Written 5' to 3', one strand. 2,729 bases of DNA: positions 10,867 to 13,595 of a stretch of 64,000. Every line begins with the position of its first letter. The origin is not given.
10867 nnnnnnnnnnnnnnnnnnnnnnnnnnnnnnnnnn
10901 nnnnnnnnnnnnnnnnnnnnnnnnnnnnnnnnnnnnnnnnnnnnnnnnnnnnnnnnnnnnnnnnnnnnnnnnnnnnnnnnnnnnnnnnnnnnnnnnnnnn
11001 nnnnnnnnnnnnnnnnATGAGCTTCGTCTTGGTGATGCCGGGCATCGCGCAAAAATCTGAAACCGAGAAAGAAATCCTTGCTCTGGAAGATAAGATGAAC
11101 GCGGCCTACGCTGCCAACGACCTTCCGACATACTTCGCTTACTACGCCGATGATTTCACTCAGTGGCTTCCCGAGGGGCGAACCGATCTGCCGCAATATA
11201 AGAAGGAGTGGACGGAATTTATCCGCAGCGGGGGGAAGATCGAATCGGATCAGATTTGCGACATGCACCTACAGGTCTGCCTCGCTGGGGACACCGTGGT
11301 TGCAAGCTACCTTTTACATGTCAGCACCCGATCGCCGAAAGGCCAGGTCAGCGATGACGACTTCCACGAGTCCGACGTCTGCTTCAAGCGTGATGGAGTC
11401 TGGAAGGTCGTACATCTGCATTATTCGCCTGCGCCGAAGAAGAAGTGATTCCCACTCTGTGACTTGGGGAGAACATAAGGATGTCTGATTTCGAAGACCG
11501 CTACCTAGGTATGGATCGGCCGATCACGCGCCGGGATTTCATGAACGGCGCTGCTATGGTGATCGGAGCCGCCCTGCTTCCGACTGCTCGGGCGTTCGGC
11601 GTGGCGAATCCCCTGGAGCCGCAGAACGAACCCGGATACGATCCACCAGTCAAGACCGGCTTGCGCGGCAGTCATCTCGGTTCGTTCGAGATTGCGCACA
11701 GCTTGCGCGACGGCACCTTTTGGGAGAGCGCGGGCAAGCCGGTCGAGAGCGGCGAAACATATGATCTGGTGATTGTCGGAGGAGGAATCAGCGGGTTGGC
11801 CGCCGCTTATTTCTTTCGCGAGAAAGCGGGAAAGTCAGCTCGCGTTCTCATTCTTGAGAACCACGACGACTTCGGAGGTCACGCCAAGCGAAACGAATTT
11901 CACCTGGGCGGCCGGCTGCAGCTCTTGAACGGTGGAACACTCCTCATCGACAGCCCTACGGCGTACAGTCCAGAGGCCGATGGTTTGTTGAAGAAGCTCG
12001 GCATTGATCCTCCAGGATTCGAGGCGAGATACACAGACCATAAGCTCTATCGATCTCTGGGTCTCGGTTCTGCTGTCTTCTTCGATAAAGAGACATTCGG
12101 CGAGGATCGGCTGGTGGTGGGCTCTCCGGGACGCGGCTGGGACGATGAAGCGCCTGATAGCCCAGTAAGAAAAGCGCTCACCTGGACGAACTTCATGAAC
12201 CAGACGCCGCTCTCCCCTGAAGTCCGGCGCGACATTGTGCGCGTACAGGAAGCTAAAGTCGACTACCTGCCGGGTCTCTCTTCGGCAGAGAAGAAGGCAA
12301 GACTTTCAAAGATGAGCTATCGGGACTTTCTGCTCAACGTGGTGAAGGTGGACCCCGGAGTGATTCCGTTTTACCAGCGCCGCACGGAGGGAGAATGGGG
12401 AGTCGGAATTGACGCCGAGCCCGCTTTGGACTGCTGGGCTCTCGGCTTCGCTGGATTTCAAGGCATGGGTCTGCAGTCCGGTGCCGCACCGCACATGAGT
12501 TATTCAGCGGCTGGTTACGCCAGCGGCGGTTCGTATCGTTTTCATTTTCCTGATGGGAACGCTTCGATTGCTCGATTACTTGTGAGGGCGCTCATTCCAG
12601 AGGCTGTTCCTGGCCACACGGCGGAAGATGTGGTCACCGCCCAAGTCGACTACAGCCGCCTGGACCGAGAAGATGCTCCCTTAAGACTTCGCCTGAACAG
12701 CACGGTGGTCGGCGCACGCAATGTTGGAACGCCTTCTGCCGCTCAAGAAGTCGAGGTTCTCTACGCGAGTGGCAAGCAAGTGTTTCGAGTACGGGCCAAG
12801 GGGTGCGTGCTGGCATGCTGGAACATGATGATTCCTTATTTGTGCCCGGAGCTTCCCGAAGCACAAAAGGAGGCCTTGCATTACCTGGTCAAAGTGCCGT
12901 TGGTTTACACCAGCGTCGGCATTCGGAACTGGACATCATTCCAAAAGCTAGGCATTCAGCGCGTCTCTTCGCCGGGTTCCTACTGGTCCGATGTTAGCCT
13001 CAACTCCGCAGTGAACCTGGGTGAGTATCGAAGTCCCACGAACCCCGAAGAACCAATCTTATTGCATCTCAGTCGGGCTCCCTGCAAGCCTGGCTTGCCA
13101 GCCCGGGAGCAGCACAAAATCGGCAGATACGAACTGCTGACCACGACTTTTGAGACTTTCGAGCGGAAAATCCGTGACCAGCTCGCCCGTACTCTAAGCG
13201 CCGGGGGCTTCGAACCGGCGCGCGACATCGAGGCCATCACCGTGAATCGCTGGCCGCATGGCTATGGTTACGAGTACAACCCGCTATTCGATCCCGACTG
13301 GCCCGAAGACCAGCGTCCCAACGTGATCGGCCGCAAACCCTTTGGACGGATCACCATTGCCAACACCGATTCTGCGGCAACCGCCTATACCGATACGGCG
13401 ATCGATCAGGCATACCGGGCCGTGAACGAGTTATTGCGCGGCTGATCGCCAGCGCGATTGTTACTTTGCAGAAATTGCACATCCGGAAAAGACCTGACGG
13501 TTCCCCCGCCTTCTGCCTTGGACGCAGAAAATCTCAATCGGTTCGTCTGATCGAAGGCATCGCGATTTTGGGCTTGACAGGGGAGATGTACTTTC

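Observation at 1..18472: Candidate export-only amine/polyamine (possibly gamma-glutamyl-amine) scavenging locus: 2 giant TBDRs + GGT + four Tat-exported SpdH-like flavoproteins + NTF2 protein + PuuR-like regulator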

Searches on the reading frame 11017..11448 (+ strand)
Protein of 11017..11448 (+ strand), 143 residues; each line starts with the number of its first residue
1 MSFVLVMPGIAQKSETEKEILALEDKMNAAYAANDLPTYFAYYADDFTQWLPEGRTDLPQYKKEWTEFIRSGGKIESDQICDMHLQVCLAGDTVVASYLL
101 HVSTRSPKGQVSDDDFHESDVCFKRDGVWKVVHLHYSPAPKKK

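Call 70: find_homologous_proteins(query=window:11017-11448:+, max_evalue=0.00001)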
Query window:11017-11448:+ (143 aa): 518 proteins with E <= 0.00001 among 532 candidates; the best 120 are listed.
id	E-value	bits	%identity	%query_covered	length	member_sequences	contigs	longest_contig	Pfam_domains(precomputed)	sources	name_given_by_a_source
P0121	4.6e-84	297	92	100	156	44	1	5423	PF08332.17,PF14534.13,PF13474.13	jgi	jgi:ketosteroid isomerase-like protein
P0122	9.8e-83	293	92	100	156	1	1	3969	PF08332.17,PF14534.13,PF13474.13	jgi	jgi:ketosteroid isomerase-like protein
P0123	1.2e-82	293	91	100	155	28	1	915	PF08332.17,PF14534.13,PF13474.13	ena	-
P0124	3.1e-82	291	90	96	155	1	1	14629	PF08332.17,PF14534.13,PF13474.13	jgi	jgi:ketosteroid isomerase-like protein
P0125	9.9e-82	290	90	100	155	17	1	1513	PF08332.17,PF14534.13,PF13474.13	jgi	jgi:ketosteroid isomerase-like protein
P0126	1.6e-81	289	90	100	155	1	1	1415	PF08332.17,PF14534.13,PF13474.13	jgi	jgi:ketosteroid isomerase-like protein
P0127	2.0e-81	289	90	99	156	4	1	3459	PF08332.17,PF14534.13,PF13474.13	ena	-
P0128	1.4e-80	286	88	100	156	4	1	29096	PF08332.17,PF14534.13,PF13474.13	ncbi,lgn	ncbi:MAG: nuclear transport factor 2 family protein [Candidatus Sulfotelmatobacter sp.]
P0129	1.7e-76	273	87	100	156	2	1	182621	PF08332.17,PF14534.13,PF13474.13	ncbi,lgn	ncbi:MAG: nuclear transport factor 2 family protein [Terriglobales bacterium]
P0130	5.1e-76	271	85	100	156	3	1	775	PF08332.17,PF14534.13,PF13474.13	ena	-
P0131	1.3e-75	270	85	100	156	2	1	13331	PF08332.17,PF14534.13,PF13474.13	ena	-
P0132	1.5e-75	270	84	100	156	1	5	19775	PF08332.17,PF14534.13,PF13474.13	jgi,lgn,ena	jgi:ketosteroid isomerase-like protein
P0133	3.2e-75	269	85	100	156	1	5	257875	PF08332.17,PF14534.13,PF13474.13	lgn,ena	-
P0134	1.4e-74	267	84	100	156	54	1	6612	PF08332.17,PF14534.13,PF13474.13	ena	-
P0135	1.8e-74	266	84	100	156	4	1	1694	PF08332.17,PF14534.13,PF13474.13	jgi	jgi:ketosteroid isomerase-like protein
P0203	2.9e-62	227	77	92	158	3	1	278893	PF08332.17,PF14534.13,PF13474.13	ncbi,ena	-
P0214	1.0e-61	225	71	100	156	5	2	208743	PF08332.17,PF14534.13,PF13474.13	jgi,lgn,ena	-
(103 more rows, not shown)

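Call 73: find_encoding_contigs(protein=P0203, flank=9000, max_places=2)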
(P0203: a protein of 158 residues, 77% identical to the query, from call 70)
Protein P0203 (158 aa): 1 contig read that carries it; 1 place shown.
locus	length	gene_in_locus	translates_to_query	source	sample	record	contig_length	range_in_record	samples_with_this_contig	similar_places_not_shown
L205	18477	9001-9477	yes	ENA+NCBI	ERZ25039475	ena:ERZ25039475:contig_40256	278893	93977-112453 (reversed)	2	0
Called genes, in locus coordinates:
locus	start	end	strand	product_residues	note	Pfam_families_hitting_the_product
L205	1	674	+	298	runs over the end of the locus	PF25183:OMP_b-brl_4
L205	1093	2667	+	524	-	PF01266:DAO (faint), PF13450:NAD_binding_8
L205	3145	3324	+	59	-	-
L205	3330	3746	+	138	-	PF01266:DAO (weak), PF13450:NAD_binding_8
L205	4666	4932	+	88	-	-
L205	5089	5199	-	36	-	-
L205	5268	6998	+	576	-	PF01019:G_glu_transpept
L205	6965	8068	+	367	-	PF01266:DAO (weak), PF13450:NAD_binding_8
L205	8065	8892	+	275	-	-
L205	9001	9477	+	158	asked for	PF08332:CaMKII_AD, PF13474:SnoaL_3, PF14534:DUF4440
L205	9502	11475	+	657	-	PF01266:DAO (weak), PF13450:NAD_binding_8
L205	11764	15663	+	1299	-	PF13620:CarboxypepD_reg, PF13715:CarbopepD_reg_2, PF22904:NOMO1-like_2nd (faint), PF25183:OMP_b-brl_4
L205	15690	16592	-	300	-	PF00376:MerR, PF13411:MerR_1, PF01381:HTH_3, PF12844:HTH_19, PF13560:HTH_31, PF07883:Cupin_2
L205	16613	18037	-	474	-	PF07992:Pyr_redox_2, PF13450:NAD_binding_8 (faint), PF13738:Pyr_redox_3 (weak), PF00070:Pyr_redox, PF02852:Pyr_redox_dim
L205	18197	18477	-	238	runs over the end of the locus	PF00903:Glyoxalase, PF22677:Ble-like_N (weak)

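Call 74: find_encoding_contigs(protein=P0214, flank=9000, max_places=2)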
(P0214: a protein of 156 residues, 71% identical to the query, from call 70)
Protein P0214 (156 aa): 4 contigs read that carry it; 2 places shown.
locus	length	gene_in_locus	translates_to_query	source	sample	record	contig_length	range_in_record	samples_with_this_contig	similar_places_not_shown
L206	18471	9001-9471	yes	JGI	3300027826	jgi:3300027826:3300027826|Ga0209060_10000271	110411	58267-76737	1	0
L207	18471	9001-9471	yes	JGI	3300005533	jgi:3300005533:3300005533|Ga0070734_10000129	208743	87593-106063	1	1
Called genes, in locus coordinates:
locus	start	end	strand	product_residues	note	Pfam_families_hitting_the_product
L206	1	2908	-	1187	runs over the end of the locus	PF13620:CarboxypepD_reg, PF13715:CarbopepD_reg_2 (weak), PF25183:OMP_b-brl_4, PF00593:TonB_dep_Rec_b-barrel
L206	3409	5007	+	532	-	PF01019:G_glu_transpept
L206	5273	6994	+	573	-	PF01266:DAO (weak), PF13450:NAD_binding_8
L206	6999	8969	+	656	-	PF01266:DAO (weak), PF13450:NAD_binding_8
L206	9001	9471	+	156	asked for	PF08332:CaMKII_AD, PF13474:SnoaL_3, PF14534:DUF4440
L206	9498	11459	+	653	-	PF01266:DAO (weak), PF13450:NAD_binding_8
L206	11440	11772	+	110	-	-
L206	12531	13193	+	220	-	PF02348:CTP_transf_3, PF12804:NTP_transf_3 (weak)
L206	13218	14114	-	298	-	PF23023:Anti-Pycsar_Apyc1 (weak), PF00753:Lactamase_B, PF12706:Lactamase_B_2 (weak)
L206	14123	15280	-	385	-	PF16491:Peptidase_M48_N, PF01435:Peptidase_M48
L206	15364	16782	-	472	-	PF02878:PGM_PMM_I, PF02879:PGM_PMM_II, PF02880:PGM_PMM_III, PF00408:PGM_PMM_IV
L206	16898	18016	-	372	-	PF00483:NTP_transferase, PF12804:NTP_transf_3, PF22640:ManC_GMP_beta-helix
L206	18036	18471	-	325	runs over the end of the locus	PF20511:PMI_typeI_cat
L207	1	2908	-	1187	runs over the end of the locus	PF13620:CarboxypepD_reg, PF13715:CarbopepD_reg_2 (weak), PF25183:OMP_b-brl_4, PF00593:TonB_dep_Rec_b-barrel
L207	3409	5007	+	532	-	PF01019:G_glu_transpept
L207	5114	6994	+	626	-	PF01266:DAO (weak), PF13450:NAD_binding_8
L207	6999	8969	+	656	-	PF01266:DAO (weak), PF13450:NAD_binding_8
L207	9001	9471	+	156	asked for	PF08332:CaMKII_AD, PF13474:SnoaL_3, PF14534:DUF4440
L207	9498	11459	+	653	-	PF01266:DAO (weak), PF13450:NAD_binding_8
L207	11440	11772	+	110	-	-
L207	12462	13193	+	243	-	PF02348:CTP_transf_3, PF12804:NTP_transf_3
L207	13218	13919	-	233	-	PF00753:Lactamase_B, PF12706:Lactamase_B_2 (weak)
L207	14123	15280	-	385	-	PF16491:Peptidase_M48_N, PF01435:Peptidase_M48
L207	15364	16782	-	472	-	PF02878:PGM_PMM_I, PF02879:PGM_PMM_II, PF02880:PGM_PMM_III, PF00408:PGM_PMM_IV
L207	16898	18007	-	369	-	PF00483:NTP_transferase, PF12804:NTP_transf_3, PF22640:ManC_GMP_beta-helix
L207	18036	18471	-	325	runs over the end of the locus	PF20511:PMI_typeI_cat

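Call 77: predict_structure(alignment_id=A2)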
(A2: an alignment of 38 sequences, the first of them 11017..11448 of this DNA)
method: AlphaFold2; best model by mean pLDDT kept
length: 143 residues; sequences in the alignment: 38
mean_pLDDT: 88.4   pTM: 0.78
mean pLDDT of the five models: 88.4, 86.9, 86.3, 84.0, 83.2
residues with pLDDT >= 90: 104; 70-90: 26; 50-70: 10; < 50: 3
segments of 3 or more residues with pLDDT < 50: none
pLDDT, mean of each block of 10 residues (from residue 1): 51 87 94 93 92 87 93 93 93 94 95 93 94 87 68
secondary structure, 60 per line:
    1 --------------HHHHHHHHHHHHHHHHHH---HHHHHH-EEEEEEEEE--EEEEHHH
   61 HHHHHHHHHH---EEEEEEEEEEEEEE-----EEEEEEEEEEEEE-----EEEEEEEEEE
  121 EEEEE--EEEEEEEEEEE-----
elements in order: H15-32 H36-41 E43-51 E54-57 H58-70 E74-87 E93-105 E111-125 E128-138

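Call 80: fold_search(model_id=the predicted structure, library=pdb)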
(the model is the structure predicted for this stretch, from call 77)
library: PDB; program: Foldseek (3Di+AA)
matches with E <= 10: 1147; with E <= 0.001: 549
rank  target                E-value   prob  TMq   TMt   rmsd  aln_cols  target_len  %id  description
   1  9eoy_A                5.6e-09  1.00  0.72  0.77   3.5       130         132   20  Structure of Thr354Asn, Glu355Gln, Thr412Asn, Ile414Met, Ile464His, and Phe467Met mutant human CaMKII alpha hub bound  (released 2024-09-25)
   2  1hkx_B                5.9e-09  1.00  0.71  0.75   3.5       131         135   20  Crystal structure of calcium/calmodulin-dependent protein kinase (released 2003-06-02)
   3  1hkx_I                7.9e-09  1.00  0.71  0.75   3.5       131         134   20  Crystal structure of calcium/calmodulin-dependent protein kinase (released 2003-06-02)
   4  7ury_F                1.0e-08  1.00  0.69  0.76   2.8       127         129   21  Tetradecameric hub domain of CaMKII beta (released 2022-05-11)
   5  6of8_E                1.0e-08  1.00  0.71  0.77   3.6       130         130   19  Structure of Thr354Asn, Glu355Gln, Thr412Asn, Ile414Met, Ile464His, and Phe467Met mutant human CamKII-alpha hub domain (released 2019-04-17)
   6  6of8_D                1.1e-08  1.00  0.71  0.77   3.2       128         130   20  Structure of Thr354Asn, Glu355Gln, Thr412Asn, Ile414Met, Ile464His, and Phe467Met mutant human CamKII-alpha hub domain (released 2019-04-17)
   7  5ien_A                1.1e-08  1.00  0.70  0.77   3.8       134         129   20  Structure of CDL2.2, a computationally designed Vitamin-D3 binder (released 2017-03-01)
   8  6of8_B                1.2e-08  1.00  0.72  0.78   2.6       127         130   20  Structure of Thr354Asn, Glu355Gln, Thr412Asn, Ile414Met, Ile464His, and Phe467Met mutant human CamKII-alpha hub domain (released 2019-04-17)
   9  1hkx_C                1.2e-08  1.00  0.71  0.73   3.6       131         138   20  Crystal structure of calcium/calmodulin-dependent protein kinase (released 2003-06-02)
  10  7ury_D                1.2e-08  1.00  0.68  0.75   3.0       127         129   21  Tetradecameric hub domain of CaMKII beta (released 2022-05-11)
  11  8uso_C                1.3e-08  1.00  0.74  0.27   5.2       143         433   20  Full-length human CaMKII delta holoenzyme (released 2024-03-27)
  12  9eoy_G                1.4e-08  1.00  0.71  0.77   3.0       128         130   20  Structure of Thr354Asn, Glu355Gln, Thr412Asn, Ile414Met, Ile464His, and Phe467Met mutant human CaMKII alpha hub bound  (released 2024-09-25)
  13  9eoy_B                1.5e-08  1.00  0.71  0.76   3.3       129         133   19  Structure of Thr354Asn, Glu355Gln, Thr412Asn, Ile414Met, Ile464His, and Phe467Met mutant human CaMKII alpha hub bound  (released 2024-09-25)
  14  7ury_B                1.7e-08  1.00  0.69  0.78   3.3       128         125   21  Tetradecameric hub domain of CaMKII beta (released 2022-05-11)
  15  7ury_A                1.7e-08  1.00  0.69  0.75   2.9       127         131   21  Tetradecameric hub domain of CaMKII beta (released 2022-05-11)
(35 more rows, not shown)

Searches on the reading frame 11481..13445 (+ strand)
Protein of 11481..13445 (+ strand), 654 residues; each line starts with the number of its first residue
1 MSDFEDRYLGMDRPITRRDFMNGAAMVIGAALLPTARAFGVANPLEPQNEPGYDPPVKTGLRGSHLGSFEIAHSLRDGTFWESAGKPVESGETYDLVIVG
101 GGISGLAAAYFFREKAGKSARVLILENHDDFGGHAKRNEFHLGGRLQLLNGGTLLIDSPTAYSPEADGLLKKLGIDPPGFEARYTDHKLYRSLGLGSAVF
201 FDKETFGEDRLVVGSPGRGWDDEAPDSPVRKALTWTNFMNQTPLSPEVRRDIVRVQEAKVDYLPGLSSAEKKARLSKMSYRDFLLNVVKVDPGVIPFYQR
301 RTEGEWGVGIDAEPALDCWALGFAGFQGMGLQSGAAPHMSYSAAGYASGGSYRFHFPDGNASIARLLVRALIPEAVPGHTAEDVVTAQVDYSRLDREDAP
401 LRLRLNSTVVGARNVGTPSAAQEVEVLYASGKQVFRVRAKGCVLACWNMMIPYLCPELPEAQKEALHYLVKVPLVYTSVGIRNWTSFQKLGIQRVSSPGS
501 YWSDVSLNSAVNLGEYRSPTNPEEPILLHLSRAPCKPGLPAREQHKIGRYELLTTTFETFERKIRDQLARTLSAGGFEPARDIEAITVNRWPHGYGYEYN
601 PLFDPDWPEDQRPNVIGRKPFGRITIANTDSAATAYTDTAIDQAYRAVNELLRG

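Call 6: search_protein_families(library=pfam, proteins=[window:11481-13445:+], max_evalue=0.01)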
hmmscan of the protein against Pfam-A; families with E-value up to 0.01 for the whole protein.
window:11481-13445:+ (654 aa): 7 families
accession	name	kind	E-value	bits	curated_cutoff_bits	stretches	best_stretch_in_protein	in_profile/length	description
PF13450.12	NAD_binding_8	-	3.8e-11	43.5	21.9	1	98-155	1-52/68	NAD(P)-binding Rossmann-like domain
PF01266.30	DAO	-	2.8e-07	30.8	27.9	1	95-138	1-42/353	FAD dependent oxidoreductase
PF00890.30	FAD_binding_2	-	8.5e-05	22.3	20.4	1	95-135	1-38/414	FAD binding domain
PF01946.23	Thi4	-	0.00025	20.8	26.2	1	94-135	18-57/235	Thi4 family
PF12831.13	FAD_oxidored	-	0.0017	18.1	27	0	95-135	1-38/416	FAD dependent oxidoreductase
PF06100.17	MCRA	-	0.0069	15.7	23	1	97-137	5-46/495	MCRA family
PF07992.20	Pyr_redox_2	-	0.0083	16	26.1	0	76-130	131-176/291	Pyridine nucleotide-disulphide oxidoreductase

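Call 7: search_protein_families(library=ncbifam, proteins=[window:11481-13445:+], max_evalue=0.01)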
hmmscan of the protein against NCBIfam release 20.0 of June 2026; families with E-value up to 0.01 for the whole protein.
window:11481-13445:+ (654 aa): 21 families
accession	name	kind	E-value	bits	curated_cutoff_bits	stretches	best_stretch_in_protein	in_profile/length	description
NF053556.1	prodigi_MAP_PigB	equivalog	1.7e-11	43.3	850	1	89-176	150-227/659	prodigiosin MAP biosynthesis oxidoreductase PigB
NF008841.0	PRK11883.1-1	equivalog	4.7e-07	29.1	517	1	95-138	5-48/453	protoporphyrinogen oxidase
TIGR01373.1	soxB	subfamily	3.3e-06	26.2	529.45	1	71-138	8-74/407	sarcosine oxidase subunit beta family protein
TIGR00562.1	proto_IX_ox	equivalog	1.4e-05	23.8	97.85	1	94-135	3-43/470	protoporphyrinogen oxidase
NF053717.1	VnlPnlRedVprA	equivalog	8.3e-05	21.6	600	1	91-137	4-47/481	vinyl phenol reductase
NF005560.0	PRK07233.1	equivalog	0.00016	20.6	252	1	96-140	3-44/435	hypothetical protein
TIGR00292.1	TIGR00292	equivalog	0.00031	20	148.3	1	94-134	22-59/254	sulfide-dependent adenosine diphosphate thiazole synthase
NF040505.1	ArsO_flavin_mono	equivalog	0.00052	19.6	425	1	94-134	1-38/346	ArsO family NAD(P)H-dependent flavin-containing monooxygenase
NF009906.0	PRK13369.1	equivalog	0.00064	18.4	352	1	91-135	4-44/502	glycerol-3-phosphate dehydrogenase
TIGR01372.1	soxA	subfamily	0.0007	17.5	1164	1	95-145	170-217/996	sarcosine oxidase subunit alpha family protein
TIGR03467.1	HpnE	equivalog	0.001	18.5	283.05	1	97-136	2-38/430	hydroxysqualene dehydroxylase HpnE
NF009477.0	PRK12843.1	equivalog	0.0013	17.2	758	1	87-134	10-54/578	FAD-dependent oxidoreductase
TIGR02032.1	GG-red-SF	subfamily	0.0027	17.4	158.8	1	94-129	1-33/297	geranylgeranyl reductase family protein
NF009410.0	PRK12771.1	subfamily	0.0032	16.1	516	1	95-133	140-175/566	NAD(P)-binding protein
NF008899.0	PRK12266.1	equivalog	0.0035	15.9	360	1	91-129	4-39/508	glycerol-3-phosphate dehydrogenase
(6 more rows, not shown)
